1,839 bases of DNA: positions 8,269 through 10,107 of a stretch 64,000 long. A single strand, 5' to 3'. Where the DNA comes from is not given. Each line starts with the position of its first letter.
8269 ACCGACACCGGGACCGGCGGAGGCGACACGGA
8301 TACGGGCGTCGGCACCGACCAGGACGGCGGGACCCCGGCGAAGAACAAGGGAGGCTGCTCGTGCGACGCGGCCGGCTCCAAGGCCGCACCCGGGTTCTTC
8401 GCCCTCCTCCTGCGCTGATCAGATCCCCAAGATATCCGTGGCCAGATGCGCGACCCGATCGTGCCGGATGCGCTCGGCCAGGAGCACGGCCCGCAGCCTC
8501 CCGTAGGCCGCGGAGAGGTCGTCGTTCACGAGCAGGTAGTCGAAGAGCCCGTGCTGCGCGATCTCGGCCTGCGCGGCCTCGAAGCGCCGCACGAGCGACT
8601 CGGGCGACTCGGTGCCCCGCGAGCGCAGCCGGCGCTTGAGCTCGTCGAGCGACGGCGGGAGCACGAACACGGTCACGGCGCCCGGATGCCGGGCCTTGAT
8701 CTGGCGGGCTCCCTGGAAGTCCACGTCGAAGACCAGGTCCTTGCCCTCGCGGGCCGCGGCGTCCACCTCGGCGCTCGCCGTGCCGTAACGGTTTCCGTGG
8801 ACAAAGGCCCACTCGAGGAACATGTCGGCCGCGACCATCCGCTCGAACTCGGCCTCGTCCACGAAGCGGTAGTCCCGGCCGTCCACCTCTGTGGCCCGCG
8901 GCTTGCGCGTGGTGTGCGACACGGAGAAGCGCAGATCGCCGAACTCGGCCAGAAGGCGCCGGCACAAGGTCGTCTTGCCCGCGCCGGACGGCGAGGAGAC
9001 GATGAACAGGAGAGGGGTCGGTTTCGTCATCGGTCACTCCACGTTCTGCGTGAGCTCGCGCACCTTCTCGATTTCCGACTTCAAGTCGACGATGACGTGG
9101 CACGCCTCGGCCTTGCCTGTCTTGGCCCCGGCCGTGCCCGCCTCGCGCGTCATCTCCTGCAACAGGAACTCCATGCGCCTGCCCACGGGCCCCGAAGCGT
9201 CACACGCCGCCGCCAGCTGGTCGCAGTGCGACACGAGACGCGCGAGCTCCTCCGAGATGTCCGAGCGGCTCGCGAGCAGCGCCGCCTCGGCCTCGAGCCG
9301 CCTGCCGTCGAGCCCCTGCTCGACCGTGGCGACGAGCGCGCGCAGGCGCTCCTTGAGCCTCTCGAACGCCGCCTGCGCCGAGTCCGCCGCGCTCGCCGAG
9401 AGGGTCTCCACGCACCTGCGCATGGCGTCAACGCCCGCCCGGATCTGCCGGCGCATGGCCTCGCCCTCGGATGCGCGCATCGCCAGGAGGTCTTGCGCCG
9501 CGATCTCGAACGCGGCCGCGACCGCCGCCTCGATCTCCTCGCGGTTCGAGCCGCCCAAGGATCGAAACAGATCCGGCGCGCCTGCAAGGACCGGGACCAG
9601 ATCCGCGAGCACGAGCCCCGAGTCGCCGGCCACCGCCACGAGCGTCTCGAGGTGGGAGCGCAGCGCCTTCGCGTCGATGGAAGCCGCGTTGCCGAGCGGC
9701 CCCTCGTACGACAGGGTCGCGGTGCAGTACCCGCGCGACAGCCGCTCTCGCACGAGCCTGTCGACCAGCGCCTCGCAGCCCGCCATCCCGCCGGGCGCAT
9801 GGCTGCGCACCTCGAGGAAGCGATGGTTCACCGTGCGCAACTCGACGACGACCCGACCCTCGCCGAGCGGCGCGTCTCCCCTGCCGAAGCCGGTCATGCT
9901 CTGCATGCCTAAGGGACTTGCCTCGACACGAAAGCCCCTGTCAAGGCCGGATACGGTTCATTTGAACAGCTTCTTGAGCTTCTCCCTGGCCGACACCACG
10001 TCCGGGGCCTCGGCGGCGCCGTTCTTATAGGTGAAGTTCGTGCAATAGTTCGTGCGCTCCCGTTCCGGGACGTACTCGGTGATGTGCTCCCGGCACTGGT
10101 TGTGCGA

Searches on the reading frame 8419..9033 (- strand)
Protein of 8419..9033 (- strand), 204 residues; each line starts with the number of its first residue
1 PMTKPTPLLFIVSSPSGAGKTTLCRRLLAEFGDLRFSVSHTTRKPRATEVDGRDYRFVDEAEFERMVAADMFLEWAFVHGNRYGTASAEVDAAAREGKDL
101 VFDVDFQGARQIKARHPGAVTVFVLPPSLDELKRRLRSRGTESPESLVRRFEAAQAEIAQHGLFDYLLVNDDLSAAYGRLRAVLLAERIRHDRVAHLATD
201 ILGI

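Call 69: search_protein_families(library=pfam, proteins=[window:8419-9033:-], max_evalue=0.0001)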
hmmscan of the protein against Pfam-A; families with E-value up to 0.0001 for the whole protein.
window:8419-9033:- (204 aa): 3 families
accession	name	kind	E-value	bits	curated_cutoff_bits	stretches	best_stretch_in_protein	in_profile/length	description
PF00625.27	Guanylate_kin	-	7.1e-49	166.4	25.2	1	10-185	5-180/182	Guanylate kinase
PF13238.12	AAA_18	-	1.1e-05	26.4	29.4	1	12-157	3-125/128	AAA domain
PF13671.12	AAA_33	-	8.8e-05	23.3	27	0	15-144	7-123/143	AAA domain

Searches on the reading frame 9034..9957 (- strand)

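Call 69: search_protein_families(library=pfam, proteins=[window:9034-9957:-], max_evalue=0.0001)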
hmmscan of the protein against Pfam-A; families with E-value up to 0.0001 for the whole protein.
window:9034-9957:- (307 aa): 2 families
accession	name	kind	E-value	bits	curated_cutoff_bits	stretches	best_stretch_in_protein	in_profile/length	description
PF08340.16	YicC-like_C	-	6.1e-34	117.2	27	1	190-307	5-120/120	Endoribonuclease YicC-like, C-terminal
PF03755.18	YicC-like_N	-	8.3e-27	94.9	25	1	18-169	1-155/156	Endoribonuclease YicC-like, N-terminal region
